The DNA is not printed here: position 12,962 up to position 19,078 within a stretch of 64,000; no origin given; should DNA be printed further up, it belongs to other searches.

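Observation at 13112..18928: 1938-aa Ser/Thr-rich surface protein with a previously unrecognised ~80-aa tandem module, next to a possible GT-C glycosyltransferase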

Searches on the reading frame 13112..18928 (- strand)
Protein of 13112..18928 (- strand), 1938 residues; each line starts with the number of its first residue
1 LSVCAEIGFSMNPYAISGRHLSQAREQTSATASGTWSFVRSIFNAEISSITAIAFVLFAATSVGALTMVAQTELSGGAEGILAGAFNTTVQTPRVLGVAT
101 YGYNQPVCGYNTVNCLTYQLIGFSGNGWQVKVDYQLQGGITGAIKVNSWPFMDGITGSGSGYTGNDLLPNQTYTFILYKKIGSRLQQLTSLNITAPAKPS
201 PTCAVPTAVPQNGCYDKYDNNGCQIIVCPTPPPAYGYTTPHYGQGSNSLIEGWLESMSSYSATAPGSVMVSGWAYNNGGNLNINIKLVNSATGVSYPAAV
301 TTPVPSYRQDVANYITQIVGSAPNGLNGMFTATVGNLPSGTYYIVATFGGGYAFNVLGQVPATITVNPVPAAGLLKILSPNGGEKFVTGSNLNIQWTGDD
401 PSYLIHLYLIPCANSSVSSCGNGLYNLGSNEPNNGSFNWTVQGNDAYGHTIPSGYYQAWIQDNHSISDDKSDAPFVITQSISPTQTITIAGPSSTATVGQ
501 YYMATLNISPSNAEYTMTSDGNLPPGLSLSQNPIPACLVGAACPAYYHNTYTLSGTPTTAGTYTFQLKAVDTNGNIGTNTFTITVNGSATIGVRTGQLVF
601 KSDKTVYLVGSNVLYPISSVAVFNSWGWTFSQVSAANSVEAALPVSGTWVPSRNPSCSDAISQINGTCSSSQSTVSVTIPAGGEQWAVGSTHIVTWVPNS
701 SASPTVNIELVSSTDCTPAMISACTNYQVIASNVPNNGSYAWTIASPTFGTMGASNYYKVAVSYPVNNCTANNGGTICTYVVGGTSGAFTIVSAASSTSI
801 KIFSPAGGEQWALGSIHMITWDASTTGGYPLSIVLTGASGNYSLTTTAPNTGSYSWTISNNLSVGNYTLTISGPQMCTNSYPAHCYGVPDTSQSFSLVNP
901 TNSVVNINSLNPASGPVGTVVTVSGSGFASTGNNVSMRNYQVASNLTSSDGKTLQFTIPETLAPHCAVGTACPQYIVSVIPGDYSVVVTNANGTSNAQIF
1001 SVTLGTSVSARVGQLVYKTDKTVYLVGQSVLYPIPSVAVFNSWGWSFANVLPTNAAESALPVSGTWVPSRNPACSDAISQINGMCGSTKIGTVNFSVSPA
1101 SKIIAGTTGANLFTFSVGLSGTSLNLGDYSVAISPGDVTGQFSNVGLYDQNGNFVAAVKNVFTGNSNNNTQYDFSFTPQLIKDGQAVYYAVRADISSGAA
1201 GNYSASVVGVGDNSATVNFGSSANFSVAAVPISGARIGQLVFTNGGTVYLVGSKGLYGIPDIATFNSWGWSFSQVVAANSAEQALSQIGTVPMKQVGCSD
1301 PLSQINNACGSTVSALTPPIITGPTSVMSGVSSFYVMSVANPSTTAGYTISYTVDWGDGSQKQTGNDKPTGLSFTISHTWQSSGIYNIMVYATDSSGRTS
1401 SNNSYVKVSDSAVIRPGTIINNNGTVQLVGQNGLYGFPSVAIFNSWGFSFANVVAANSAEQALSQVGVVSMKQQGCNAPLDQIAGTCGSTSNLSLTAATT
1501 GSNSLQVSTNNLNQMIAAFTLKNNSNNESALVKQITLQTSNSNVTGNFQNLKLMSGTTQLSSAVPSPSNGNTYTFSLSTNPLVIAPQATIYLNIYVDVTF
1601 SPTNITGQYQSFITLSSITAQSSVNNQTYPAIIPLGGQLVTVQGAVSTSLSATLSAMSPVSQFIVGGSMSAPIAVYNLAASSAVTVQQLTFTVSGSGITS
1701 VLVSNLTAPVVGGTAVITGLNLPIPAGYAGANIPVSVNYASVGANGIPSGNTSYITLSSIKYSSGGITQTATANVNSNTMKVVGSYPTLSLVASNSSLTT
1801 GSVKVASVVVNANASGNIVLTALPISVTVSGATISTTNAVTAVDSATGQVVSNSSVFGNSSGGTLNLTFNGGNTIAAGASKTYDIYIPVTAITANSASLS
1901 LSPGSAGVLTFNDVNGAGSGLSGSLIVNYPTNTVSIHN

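Call 6: search_protein_families(library=pfam, proteins=[window:13112-18928:-], max_evalue=1)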
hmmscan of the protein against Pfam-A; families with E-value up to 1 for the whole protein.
window:13112-18928:- (1938 aa): 10 families
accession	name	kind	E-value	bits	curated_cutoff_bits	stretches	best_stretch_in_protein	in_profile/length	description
PF10342.15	Kre9_KNH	-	4.3e-08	34.2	24.6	3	804-872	1-76/94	Kre9/KNH-like N-terminal Ig-like domain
PF05345.18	He_PIG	-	4.7e-08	33.8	24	1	491-586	8-96/96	Putative Ig domain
PF18911.6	PKD_4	-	2.7e-05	24.6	27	1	1342-1407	27-84/85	PKD domain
PF00801.26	PKD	-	0.00015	22.1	23.5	1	1340-1401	24-74/80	PKD domain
PF07495.19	Y_Y_Y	-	0.0029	17.9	26.6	1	551-585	27-62/65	Y_Y_Y domain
PF14610.12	Psg1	-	0.009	16.2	30.1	1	679-751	29-102/186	Ykl077w/Psg1 (Pma1 Stabilization in Golgi)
PF22352.2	K319L-like_PKD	-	0.022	15.2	27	1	552-585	53-84/84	K319L-like, PKD domain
PF15418.12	DUF4625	-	0.083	13.6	27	0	559-585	104-130/131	Domain of unknown function (DUF4625)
PF19077.6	Big_13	-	0.39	11.7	27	1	552-585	65-100/102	Bacterial Ig-like domain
PF14467.12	DUF4426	-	0.61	10.5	25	0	1144-1219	39-114/121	Domain of unknown function (DUF4426)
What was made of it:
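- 17171..17458 (-): He_PIG Ig domain (aa 491-586). call 6 (33.8 bits against a 24-bit cut-off)
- On Kre9_KNH / He_PIG Ig-like domains: He_PIG scores 33.8 bits against 24 (call 6).
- On PKD domain: PKD_4 scores 24.6 bits against 27, and PKD scores 22.1 against 23.5 (call 6).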

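Call 7: search_protein_families(library=ncbifam, proteins=[window:13112-18928:-], max_evalue=1)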
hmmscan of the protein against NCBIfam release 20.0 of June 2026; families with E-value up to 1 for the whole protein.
window:13112-18928:- (1938 aa): 0 families

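Call 14: find_homologous_proteins(query=window:13112-18928:-, max_evalue=0.001)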
Query window:13112-18928:- (1938 aa): 13 proteins with E <= 0.001 among 8000 candidates.
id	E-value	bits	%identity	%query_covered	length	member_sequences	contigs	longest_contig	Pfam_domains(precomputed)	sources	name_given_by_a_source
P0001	0.0e+0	4173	100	99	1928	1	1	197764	PF10342.16,PF05345.19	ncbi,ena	-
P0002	0.0e+0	2306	77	67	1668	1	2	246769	PF00801.27,PF10342.16,PF07705.18,PF05345.19,PF18911.7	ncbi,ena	-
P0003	5.3e-282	958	54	19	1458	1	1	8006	-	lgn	-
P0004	1.7e-181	624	49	19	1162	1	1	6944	PF00801.27,PF18911.7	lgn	-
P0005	7.8e-169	582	43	26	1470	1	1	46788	-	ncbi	-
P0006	2.5e-126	441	43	19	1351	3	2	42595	PF10342.16,PF18911.7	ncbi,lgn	-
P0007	2.3e-72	263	54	9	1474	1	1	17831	PF10342.16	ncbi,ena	-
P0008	1.3e-41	161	26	10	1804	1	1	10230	PF17957.8,PF13287.13,PF10342.16,PF13290.14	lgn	-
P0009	1.4e-11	61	32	10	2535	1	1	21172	PF10342.16,PF18962.8,PF21471.4,PF03174.20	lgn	-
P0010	6.6e-9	52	32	9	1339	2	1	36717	PF10342.16,PF06739.18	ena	-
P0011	8.5e-8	48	27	10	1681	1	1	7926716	PF13229.13,PF17957.8,PF10342.16,PF18884.6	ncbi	-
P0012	1.6e-6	44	25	25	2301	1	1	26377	PF13205.13,PF17957.8,PF10342.16,PF06119.20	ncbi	-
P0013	7.6e-6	42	30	8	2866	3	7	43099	PF09603.16,PF07610.18,PF10342.16,PF13385.14,PF22067.3,PF24507.2,PF22544.3,PF22073.3,PF15780.12,PF18962.8,PF22066.3,PF24291.2,PF21471.4,PF00041.28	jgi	-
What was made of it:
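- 14708..14911 (-): PKD-like domain (aa 1340-1407, VDWGDGS). call 6 (24.6 and 22.1 bits, just below the cut-offs); ortholog PKD hits in call 14
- On PKD domain: The ortholog P0002 has recorded PKD hits (call 14).
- Checked: It scores 24.6 and 22.1 bits, just under the Pfam cut-offs, but the ortholog P0002 has recorded PKD hits (calls 6, 14).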

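Call 31: find_encoding_contigs(protein=P0001, flank=10000, max_places=3)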
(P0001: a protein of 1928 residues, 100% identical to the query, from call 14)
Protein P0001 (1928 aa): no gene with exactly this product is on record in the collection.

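Call 32: find_encoding_contigs(protein=P0002, flank=10000, max_places=3)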
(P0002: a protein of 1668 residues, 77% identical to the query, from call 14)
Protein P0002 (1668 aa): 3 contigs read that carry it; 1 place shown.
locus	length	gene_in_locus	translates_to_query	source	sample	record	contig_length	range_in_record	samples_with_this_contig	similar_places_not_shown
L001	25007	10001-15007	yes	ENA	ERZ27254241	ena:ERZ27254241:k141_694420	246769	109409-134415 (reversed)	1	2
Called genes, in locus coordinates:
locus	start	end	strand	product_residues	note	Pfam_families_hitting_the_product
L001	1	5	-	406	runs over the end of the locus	PF04294:VanW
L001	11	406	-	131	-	PF02367:TsaE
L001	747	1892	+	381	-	PF01368:DHH (faint)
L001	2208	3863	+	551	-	PF05157:MshEN (weak), PF00437:T2SSE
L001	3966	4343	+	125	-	PF13366:PDDEXK_3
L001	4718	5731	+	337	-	-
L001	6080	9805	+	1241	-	-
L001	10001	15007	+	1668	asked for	PF10342:Kre9_KNH (faint), PF05345:He_PIG, PF07705:CARDB, PF18911:PKD_4, PF00801:PKD (weak), PF07705:CARDB (weak)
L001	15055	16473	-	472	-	PF14897:EpsG (weak)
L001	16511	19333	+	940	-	PF02739:5_3_exonuc_N, PF01367:5_3_exonuc, PF01612:DNA_pol_A_exo1, PF22619:DNA_polI_exo1, PF00476:DNA_pol_A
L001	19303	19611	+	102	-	-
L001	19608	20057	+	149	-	PF11969:DcpS_C, PF01230:HIT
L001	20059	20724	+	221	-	PF01966:HD (weak)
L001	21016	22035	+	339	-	PF13310:Virulence_RhuM, PF02661:Fic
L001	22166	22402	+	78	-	PF11680:DUF3276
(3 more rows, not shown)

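Call 33: find_encoding_contigs(protein=P0005, flank=8000, max_places=2)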
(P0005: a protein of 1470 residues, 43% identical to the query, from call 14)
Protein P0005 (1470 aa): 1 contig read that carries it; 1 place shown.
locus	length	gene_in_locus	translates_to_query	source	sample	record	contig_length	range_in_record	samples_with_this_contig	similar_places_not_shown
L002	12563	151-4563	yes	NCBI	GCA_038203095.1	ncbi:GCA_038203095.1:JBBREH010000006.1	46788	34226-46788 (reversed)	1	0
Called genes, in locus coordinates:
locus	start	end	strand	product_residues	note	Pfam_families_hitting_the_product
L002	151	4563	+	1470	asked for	-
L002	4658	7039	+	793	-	-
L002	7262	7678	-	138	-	-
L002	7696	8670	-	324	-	-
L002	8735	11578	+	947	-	PF02739:5_3_exonuc_N, PF01367:5_3_exonuc, PF01612:DNA_pol_A_exo1, PF22619:DNA_polI_exo1, PF00476:DNA_pol_A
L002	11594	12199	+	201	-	-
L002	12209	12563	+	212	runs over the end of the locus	PF06736:TMEM175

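Call 34: find_encoding_contigs(protein=P0006, flank=8000, max_places=2)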
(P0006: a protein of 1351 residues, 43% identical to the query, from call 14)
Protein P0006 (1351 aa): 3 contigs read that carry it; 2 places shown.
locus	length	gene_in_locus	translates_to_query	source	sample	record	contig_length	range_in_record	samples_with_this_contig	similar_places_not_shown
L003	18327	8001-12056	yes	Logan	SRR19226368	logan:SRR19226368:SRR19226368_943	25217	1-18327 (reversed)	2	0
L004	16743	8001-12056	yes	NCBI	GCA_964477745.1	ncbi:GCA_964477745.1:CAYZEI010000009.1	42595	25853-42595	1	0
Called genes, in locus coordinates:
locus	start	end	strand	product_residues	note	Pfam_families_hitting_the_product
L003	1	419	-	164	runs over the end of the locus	PF01467:CTP_transf_like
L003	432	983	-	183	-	-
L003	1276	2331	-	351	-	PF05496:RuvB_N, PF06068:TIP49 (faint), PF07728:AAA_5, PF00004:AAA, PF17864:AAA_lid_4, PF05491:WHD_RuvB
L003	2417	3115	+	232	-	-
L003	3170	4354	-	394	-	PF04294:VanW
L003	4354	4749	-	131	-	PF02367:TsaE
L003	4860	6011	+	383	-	-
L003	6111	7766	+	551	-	PF05157:MshEN (weak), PF00437:T2SSE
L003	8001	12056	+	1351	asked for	PF10342:Kre9_KNH, PF18911:PKD_4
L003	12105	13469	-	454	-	PF14897:EpsG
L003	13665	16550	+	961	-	PF02739:5_3_exonuc_N, PF01367:5_3_exonuc, PF01612:DNA_pol_A_exo1, PF22619:DNA_polI_exo1, PF00476:DNA_pol_A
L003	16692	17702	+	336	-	PF13310:Virulence_RhuM, PF02661:Fic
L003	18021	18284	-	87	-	PF01649:Ribosomal_S20p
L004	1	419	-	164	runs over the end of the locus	PF01467:CTP_transf_like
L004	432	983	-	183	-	-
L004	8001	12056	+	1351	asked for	PF10342:Kre9_KNH, PF18911:PKD_4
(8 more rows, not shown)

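Call 35: find_encoding_contigs(protein=P0007, flank=8000, max_places=2)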
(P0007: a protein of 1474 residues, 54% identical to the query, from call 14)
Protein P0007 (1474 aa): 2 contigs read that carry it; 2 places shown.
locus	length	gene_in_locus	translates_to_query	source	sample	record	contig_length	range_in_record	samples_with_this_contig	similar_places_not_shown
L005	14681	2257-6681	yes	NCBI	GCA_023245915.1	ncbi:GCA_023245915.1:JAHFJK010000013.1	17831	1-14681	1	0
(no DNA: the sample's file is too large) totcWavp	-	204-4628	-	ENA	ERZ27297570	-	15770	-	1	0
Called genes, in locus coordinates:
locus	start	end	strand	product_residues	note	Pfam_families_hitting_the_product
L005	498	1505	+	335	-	-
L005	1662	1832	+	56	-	-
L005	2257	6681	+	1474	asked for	PF10342:Kre9_KNH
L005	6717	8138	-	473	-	-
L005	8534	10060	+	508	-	-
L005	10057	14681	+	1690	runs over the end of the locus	PF01835:MG2, PF17962:bMG6, PF07703:A2M_BRD, PF00207:A2M, PF07678:TED_complement, PF17973:bMG10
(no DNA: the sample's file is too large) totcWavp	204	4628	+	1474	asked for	PF10342:Kre9_KNH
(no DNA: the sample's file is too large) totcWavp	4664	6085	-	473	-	-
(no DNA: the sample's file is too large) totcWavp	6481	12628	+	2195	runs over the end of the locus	PF13205:Big_5, PF01835:MG2, PF17962:bMG6, PF07703:A2M_BRD, PF00207:A2M, PF07678:TED_complement, PF17973:bMG10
